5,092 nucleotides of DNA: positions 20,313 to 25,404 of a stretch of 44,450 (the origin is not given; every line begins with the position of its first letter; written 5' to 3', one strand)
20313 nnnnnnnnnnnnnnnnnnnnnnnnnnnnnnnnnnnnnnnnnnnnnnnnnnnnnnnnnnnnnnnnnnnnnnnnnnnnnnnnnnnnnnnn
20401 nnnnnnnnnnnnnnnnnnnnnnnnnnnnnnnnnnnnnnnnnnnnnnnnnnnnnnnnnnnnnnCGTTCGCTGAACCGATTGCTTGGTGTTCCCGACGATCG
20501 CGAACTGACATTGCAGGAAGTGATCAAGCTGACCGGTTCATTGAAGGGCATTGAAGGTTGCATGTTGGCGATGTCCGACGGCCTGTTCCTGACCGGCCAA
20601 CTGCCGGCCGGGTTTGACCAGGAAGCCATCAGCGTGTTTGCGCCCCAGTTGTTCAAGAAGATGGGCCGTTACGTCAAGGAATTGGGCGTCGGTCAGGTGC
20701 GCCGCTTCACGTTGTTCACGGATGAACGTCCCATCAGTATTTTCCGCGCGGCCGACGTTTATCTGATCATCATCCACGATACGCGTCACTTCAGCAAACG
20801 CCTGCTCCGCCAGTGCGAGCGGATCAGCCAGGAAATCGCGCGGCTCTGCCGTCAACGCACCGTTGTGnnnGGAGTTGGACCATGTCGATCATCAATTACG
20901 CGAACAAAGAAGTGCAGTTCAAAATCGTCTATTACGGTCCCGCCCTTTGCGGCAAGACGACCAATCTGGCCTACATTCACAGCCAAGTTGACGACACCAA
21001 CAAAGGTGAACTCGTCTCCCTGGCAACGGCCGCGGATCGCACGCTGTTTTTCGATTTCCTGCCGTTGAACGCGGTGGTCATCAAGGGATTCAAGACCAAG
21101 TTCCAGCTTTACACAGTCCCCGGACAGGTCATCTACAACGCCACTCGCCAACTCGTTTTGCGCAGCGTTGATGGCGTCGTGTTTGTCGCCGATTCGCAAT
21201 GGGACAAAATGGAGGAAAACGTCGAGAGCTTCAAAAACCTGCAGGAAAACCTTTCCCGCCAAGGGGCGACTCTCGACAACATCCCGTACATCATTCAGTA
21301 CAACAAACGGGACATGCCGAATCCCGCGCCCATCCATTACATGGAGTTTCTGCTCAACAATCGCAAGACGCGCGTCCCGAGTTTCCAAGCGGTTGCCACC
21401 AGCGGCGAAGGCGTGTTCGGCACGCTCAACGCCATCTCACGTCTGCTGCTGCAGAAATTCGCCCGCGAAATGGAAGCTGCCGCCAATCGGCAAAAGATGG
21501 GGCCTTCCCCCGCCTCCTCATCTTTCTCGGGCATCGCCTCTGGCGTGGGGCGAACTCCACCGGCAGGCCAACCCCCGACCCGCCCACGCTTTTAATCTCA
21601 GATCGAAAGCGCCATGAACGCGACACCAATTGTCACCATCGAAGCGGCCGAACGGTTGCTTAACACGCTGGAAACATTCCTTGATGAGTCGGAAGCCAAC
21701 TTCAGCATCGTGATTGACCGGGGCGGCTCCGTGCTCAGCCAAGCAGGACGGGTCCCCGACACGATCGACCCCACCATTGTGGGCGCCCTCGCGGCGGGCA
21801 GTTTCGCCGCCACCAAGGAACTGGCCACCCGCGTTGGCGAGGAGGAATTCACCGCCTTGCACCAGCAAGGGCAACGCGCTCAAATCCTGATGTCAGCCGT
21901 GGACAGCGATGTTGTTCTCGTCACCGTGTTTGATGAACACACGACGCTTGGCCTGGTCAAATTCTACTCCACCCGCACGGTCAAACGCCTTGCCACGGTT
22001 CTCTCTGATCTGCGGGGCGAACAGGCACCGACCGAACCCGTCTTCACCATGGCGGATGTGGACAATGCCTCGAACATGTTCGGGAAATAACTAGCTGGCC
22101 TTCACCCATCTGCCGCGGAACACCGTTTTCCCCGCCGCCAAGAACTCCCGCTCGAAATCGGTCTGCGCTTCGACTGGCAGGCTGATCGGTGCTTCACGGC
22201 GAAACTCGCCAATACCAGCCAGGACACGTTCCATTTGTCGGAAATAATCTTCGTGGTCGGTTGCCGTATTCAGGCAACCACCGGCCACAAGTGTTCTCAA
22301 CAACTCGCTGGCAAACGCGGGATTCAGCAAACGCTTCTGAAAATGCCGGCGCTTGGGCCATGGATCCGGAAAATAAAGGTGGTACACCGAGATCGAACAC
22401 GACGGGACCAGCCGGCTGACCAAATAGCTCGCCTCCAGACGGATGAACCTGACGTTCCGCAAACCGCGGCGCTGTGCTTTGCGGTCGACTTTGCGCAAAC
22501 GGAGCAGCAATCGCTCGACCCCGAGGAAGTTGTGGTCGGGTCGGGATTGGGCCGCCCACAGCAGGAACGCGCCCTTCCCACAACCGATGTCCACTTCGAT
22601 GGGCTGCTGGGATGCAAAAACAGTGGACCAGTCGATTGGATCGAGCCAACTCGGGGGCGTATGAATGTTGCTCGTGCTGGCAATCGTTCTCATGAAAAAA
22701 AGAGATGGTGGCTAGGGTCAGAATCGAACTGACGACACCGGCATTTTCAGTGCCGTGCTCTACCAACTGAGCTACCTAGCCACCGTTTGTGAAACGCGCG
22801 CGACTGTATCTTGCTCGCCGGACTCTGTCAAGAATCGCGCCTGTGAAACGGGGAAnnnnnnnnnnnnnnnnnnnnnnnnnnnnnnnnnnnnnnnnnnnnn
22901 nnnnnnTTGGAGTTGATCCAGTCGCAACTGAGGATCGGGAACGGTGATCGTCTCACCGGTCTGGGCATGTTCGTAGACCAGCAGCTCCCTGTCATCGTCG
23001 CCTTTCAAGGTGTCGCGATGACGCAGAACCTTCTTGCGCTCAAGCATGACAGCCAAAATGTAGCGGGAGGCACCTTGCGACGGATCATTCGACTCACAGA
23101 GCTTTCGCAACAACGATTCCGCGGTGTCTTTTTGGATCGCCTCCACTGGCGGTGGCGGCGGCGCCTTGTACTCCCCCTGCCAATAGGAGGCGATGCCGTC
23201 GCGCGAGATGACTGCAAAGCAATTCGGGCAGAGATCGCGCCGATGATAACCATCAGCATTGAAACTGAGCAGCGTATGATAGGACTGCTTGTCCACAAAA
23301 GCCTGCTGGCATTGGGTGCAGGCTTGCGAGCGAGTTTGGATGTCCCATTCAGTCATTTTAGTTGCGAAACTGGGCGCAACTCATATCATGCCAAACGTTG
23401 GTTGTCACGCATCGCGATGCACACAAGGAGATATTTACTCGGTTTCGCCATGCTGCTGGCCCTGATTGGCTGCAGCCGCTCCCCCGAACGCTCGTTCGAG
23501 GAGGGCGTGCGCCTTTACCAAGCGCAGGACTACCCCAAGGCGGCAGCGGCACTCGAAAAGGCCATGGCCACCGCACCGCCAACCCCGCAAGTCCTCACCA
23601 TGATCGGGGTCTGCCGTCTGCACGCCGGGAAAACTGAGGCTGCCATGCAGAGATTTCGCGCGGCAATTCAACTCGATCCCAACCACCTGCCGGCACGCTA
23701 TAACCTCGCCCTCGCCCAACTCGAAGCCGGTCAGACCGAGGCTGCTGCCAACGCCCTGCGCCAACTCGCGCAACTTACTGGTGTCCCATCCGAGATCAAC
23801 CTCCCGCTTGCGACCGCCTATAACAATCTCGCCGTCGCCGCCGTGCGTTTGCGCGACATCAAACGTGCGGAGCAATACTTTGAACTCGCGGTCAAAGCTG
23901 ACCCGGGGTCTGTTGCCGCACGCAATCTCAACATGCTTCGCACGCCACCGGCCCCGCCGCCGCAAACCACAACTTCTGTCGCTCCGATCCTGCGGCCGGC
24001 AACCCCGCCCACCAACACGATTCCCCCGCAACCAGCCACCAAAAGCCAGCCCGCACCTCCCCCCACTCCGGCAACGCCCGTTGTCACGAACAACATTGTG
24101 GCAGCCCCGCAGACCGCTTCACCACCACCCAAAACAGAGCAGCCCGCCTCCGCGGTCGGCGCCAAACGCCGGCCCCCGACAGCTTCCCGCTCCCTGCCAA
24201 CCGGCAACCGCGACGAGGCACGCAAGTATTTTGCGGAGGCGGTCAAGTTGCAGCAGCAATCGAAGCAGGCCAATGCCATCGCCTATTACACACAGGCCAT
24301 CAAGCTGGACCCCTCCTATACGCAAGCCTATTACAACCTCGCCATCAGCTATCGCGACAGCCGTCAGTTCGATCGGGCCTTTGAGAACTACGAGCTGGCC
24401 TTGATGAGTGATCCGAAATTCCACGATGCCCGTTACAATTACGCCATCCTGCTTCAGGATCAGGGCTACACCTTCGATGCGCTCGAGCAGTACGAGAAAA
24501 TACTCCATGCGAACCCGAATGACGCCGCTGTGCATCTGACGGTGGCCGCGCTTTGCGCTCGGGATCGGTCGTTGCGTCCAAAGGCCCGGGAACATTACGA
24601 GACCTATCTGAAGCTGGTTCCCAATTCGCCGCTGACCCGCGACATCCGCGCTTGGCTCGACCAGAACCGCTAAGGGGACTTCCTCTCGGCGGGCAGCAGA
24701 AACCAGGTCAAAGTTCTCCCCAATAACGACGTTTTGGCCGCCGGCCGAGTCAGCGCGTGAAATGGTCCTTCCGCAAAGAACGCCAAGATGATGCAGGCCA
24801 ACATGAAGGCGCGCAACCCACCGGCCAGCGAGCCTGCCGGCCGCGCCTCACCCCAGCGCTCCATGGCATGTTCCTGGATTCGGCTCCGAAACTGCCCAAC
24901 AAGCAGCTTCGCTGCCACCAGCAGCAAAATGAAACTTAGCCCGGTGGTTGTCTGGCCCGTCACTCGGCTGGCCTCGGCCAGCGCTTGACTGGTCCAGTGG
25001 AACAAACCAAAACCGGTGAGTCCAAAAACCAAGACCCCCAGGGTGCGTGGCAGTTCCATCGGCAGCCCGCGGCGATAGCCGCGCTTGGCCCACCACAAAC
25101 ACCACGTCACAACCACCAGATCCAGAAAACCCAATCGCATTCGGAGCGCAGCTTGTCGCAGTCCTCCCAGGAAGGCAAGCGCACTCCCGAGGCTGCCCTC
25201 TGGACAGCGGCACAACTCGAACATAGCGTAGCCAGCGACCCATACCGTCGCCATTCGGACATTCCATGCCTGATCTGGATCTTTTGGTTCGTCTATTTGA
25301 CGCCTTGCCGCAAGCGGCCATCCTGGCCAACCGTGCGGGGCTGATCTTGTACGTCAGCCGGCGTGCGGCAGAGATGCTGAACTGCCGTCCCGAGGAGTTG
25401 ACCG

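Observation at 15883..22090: Candidate undescribed module: orphan PilB with an MshEN-only partner, linked to a Roadblock-fusion protein, MglA and MglB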

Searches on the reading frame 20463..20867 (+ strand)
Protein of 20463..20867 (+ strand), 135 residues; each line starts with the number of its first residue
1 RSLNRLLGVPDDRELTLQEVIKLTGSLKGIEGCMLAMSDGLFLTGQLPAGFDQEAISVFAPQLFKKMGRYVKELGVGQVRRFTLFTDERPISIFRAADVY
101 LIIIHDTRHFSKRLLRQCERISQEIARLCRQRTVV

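Call 43: search_solved_structures(query=A2, max_evalue=10, show_alignments=2)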
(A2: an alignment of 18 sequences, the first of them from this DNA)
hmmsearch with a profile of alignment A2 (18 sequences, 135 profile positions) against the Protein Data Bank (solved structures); distinct sequences matched with E-value up to 10: 6.
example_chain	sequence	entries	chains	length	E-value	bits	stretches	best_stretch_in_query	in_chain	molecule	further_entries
7yh1_D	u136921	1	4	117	1.9e-07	34.3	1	18-112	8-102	Roadblock/LC7 domain protein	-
7f8m_A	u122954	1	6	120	3e-07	33.7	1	18-112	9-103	Robl_LC7 domain-containing protein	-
7f8f_A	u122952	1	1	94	6.2e-07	32.7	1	16-104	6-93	Robl_LC7 domain-containing protein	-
9jue_D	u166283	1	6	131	6.7e-06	29.3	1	25-97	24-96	Roadblock/LC7 domain protein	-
3b02_A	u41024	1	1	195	0.1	15.7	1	42-128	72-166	Transcriptional regulator, Crp family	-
5i2d_G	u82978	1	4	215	0.13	15.4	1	42-128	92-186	Transcriptional regulator, Crp family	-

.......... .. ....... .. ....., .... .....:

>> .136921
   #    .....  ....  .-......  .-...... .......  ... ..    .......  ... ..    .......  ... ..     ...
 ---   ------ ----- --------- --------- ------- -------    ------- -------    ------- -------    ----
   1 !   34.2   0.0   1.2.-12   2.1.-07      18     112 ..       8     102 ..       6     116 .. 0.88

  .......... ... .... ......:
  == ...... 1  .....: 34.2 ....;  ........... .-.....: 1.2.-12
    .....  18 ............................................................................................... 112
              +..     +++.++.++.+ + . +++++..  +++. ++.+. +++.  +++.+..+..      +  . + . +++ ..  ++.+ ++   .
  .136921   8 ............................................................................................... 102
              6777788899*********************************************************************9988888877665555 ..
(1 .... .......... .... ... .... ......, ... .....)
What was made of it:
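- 20511..20864 (+): g3 C-terminal Roadblock/LC7 domain (res 620-737). The profile matches Asgard Roadblock chains at 1.9e-7 (call 43).
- On MglC-type Roadblock adaptor: MglC is not retrieved by the profile at E<=10 (call 43).
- Its nearest sequences are archaeal Roadblock proteins (call 43).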

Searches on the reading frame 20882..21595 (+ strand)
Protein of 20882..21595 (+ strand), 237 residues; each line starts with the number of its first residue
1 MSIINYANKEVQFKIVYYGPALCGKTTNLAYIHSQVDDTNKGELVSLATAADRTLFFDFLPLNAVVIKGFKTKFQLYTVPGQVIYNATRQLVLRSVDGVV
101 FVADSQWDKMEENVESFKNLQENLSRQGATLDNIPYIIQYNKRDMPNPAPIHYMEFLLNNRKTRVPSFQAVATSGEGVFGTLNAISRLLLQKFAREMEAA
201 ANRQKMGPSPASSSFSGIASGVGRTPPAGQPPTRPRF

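Call 3: search_protein_families(library=pfam, proteins=[window:20882-21595:+], max_evalue=0.01)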
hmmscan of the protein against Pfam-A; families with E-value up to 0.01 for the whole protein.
window:20882-21595:+ (237 aa): 4 families
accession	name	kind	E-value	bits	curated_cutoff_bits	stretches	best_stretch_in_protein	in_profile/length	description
PF00025.27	Arf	-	5.3e-06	26.5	22.3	1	65-185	53-170/174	ADP-ribosylation factor family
PF00071.28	Ras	-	0.00046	20.2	21.6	1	51-185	28-156/162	Ras family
PF00009.33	GTP_EFTU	-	0.0067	16.5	26.5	0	65-186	62-183/188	Elongation factor Tu GTP binding domain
PF08477.19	Roc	-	0.0097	16.6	27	0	14-144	1-119/119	Ras of Complex, Roc, domain of DAPkinase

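Call 4: search_protein_families(library=ncbifam, proteins=[window:20882-21595:+], max_evalue=0.01)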
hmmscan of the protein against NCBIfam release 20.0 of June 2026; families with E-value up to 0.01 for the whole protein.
window:20882-21595:+ (237 aa): 2 families
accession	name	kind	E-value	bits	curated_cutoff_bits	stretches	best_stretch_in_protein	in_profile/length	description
TIGR00231.1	small_GTP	domain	1.7e-06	27.9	42.5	1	13-164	4-143/164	GTP-binding protein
NF008955.0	PRK12297.1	equivalog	0.0035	16.3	406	1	99-199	241-338/429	GTPase ObgE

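Call 41: search_solved_structures(query=window:20882-21595:+, show_alignments=2)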
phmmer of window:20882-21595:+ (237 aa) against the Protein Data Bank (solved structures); distinct sequences matched with E-value up to 0.001: 5.
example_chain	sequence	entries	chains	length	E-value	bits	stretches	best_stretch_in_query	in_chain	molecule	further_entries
6h17_A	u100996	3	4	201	8e-72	245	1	1-193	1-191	Mutual gliding-motility protein MglA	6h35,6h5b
5ymx_A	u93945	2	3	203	8e-72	245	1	1-193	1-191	Mutual gliding-motility protein MglA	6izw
6hjh_A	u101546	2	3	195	8.1e-72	245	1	1-193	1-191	Mutual gliding-motility protein MglA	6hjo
3t12_A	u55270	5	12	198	7.2e-70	238.6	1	1-194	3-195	Gliding protein mglA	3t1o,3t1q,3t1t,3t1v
2b6h_A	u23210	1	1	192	0.00034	23.9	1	72-188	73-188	ADP-ribosylation factor 5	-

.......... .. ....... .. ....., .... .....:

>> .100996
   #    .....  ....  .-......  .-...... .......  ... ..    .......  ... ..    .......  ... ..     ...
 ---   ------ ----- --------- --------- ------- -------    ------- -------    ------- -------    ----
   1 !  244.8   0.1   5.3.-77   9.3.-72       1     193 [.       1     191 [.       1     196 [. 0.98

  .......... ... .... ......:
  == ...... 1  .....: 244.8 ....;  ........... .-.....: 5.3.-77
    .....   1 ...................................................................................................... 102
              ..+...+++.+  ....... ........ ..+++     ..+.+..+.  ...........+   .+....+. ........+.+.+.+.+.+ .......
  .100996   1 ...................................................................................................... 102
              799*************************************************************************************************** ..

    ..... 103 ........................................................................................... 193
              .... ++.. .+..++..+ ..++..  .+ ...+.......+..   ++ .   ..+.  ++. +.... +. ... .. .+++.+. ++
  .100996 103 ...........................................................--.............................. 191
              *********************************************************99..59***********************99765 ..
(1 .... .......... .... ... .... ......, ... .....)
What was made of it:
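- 20882..21595 (+): g4: MglA of 237 aa, a Group-1-type Ras-like GTPase with a ~40-aa C-terminal tail. 245 bits over res 1-193 to M. xanthus MglA and 239 bits to T. thermophilus MglA (call 41).
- On MglA family, Group 1 (Ras-like GTPase): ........, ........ and TVPGQ are aligned residue for residue with M. xanthus MglA, 245 bits (call 41).
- Checked: g4: 245 bits to M. xanthus MglA structures (call 41).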

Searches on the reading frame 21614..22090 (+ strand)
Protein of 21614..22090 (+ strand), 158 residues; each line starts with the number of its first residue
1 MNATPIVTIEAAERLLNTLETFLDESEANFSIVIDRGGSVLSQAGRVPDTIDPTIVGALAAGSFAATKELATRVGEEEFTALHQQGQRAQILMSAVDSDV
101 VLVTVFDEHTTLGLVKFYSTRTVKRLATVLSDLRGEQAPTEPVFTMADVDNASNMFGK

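Call 3: search_protein_families(library=pfam, proteins=[window:21614-22090:+], max_evalue=0.01)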
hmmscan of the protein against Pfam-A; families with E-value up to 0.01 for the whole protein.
window:21614-22090:+ (158 aa): 1 family
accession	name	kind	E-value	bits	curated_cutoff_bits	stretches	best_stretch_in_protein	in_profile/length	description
PF03259.23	Robl_LC7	-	8.4e-09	35.5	23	1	18-105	5-90/91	Roadblock/LC7 domain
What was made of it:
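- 21614..22090 (+): g5: MglB of 158 aa, a Roadblock GAP-type partner with a C-terminal helix region. Robl_LC7 8.4e-9 (call 3).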

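Call 4: search_protein_families(library=ncbifam, proteins=[window:21614-22090:+], max_evalue=0.01)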
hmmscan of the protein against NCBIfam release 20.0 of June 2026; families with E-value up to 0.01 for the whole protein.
window:21614-22090:+ (158 aa): 1 family
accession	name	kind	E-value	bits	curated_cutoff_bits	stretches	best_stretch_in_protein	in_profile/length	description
NF052242.1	GTPaseActivMglBThm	equivalog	3.1e-19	69.6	200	1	10-134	11-137/161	GTPase-activating protein MglB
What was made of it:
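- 21614..22090 (+): The NCBIfam MglB equivalog scores 69.6, below its cutoff of 200 (call 4).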

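Call 42: search_solved_structures(query=window:21614-22090:+, max_evalue=1, show_alignments=1)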
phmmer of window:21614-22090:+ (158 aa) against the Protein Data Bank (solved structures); distinct sequences matched with E-value up to 1: 11.
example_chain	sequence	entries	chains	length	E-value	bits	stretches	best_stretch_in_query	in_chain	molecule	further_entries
6izw_B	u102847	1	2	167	1.8e-15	60.3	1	22-156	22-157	Gliding motility protein MglB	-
6h5b_B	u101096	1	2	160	2.5e-15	59.8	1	22-139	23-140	MglB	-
6hjm_A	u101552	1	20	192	4e-15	59.1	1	21-139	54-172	MglB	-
1j3w_A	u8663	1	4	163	5.9e-13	52.1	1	12-132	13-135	Giding protein-mglB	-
3t1s_A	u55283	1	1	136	2.1e-12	50.3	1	12-131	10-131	Gliding protein MglB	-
3t1r_A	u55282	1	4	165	2.2e-12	50.3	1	12-132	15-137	Gliding protein MglB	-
3t1x_A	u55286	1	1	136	2.4e-11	46.9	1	12-130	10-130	Gliding protein MglB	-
3t12_B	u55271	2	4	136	1.5e-10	44.4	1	16-130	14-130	Gliding protein MglB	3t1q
7f8m_A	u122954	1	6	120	0.062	16.4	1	30-121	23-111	Robl_LC7 domain-containing protein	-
9jue_D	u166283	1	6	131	0.24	14.5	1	47-130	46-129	Roadblock/LC7 domain protein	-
7yh1_D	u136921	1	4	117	0.7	13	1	30-115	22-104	Roadblock/LC7 domain protein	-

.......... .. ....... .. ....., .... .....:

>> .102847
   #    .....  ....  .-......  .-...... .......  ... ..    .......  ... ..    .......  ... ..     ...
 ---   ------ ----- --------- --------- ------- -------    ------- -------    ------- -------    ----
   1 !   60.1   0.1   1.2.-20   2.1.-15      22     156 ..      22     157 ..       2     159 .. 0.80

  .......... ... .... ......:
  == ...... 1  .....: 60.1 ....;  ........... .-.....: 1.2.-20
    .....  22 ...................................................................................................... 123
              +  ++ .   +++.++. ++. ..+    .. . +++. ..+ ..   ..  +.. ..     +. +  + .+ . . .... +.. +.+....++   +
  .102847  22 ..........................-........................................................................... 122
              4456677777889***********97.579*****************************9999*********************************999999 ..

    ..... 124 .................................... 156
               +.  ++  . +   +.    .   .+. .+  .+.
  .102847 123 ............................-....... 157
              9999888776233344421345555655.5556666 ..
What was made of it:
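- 21614..22090 (+): PDB MglB 6izw_B 1.8e-15, aligned to residue 156 (call 42).
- On MglB (Roadblock GAP of MglA): M. xanthus and T. thermophilus MglB match at 1.8e-15 to 1.5e-10 (call 42).
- Checked: g5: Robl_LC7 8.4e-9, and its best PDB hits are MglB at 1.8e-15 (call 42).
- MglB has Glu where M. xanthus has G68 in helix alpha2 (my reading of the call 42 alignment).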

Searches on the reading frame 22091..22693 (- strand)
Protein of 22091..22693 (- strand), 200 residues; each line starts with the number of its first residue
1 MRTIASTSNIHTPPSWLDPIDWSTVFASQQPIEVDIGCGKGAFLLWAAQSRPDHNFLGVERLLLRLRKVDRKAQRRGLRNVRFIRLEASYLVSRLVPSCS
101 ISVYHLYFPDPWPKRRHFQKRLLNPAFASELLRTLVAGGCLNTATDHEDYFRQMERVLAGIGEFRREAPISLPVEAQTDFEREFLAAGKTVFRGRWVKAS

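Call 12: search_protein_families(library=pfam, proteins=[window:22091-22693:-], max_evalue=0.001)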
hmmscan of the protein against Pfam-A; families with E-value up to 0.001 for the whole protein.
window:22091-22693:- (200 aa): 5 families
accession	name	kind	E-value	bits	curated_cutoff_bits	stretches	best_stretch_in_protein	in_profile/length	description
PF02390.23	Methyltransf_4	-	5e-38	130.7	24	1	29-193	1-172/173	Putative methyltransferase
PF13847.12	Methyltransf_31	-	1.9e-06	28.1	27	1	34-163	8-106/145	Methyltransferase domain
PF24675.1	NpmA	-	2.9e-06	27.2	60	1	21-95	15-93/214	16S rRNA (adenine(1408)-N(1))-methyltransferase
PF13649.12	Methyltransf_25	-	7.8e-06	26.9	27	1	34-90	2-57/97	Methyltransferase domain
PF08241.18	Methyltransf_11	-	0.00026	22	21.2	0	34-88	1-51/95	Methyltransferase domain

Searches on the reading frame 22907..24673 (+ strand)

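Call 12: search_protein_families(library=pfam, proteins=[window:22907-24673:+], max_evalue=0.001)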
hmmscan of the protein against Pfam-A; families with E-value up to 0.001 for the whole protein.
window:22907-24673:+ (588 aa): 18 families
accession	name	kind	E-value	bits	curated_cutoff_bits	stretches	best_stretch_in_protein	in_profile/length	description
PF07719.23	TPR_2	-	9.8e-31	103.8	27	2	302-334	1-33/34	Tetratricopeptide repeat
PF13181.12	TPR_8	-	4.7e-23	79.8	25.7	1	302-333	1-32/34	Tetratricopeptide repeat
PF13432.12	TPR_16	-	1.4e-22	80.2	32.7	3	265-335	1-64/65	Tetratricopeptide repeat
PF14559.12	TPR_19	-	1.3e-21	77.2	25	3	238-288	2-52/68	Tetratricopeptide repeat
PF00515.34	TPR_1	-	2e-21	75.3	27.8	1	473-505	2-34/34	Tetratricopeptide repeat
PF13431.12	TPR_17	-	2.3e-19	68.4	24.4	2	460-491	1-32/34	Tetratricopeptide repeat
PF13428.12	TPR_14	-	1.3e-17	62.9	23.5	0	304-339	3-38/44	Tetratricopeptide repeat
PF13414.12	TPR_11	-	1.7e-15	56.9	26.8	2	450-482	6-38/42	TPR repeat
PF13371.12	TPR_9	-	5.9e-14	52.3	35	1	480-546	3-69/73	Tetratricopeptide repeat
PF13174.12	TPR_6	-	3e-12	46.8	26.3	0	263-289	2-28/33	Tetratricopeptide repeat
PF24575.1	TPR_Slam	-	1.9e-11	44.7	35.2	1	239-282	59-102/104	Surface lipoprotein assembly modifier, N-terminal TPR repeats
PF13424.12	TPR_12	-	3.7e-11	43.5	30.1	0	473-532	4-64/77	Tetratricopeptide repeat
PF23914.1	TPR_CcmH_CycH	-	2.4e-08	34.4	42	1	201-328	24-147/158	Cytochrome c-type biogenesis protein H TPR domain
PF12895.13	ANAPC3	-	5.5e-08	33.4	27.2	1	207-285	3-80/82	Anaphase-promoting complex, cyclosome, subunit 3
PF13176.12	TPR_7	-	8.2e-08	32.2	27.9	0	474-503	1-32/36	Tetratricopeptide repeat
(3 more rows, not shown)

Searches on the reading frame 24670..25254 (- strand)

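Call 12: search_protein_families(library=pfam, proteins=[window:24670-25254:-], max_evalue=0.001)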
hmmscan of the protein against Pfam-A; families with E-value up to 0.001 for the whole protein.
window:24670-25254:- (194 aa): 1 family
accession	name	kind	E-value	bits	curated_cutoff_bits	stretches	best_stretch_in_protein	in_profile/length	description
PF02674.22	Colicin_V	-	4.2e-06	27.2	29.3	1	44-167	1-125/144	Colicin V production protein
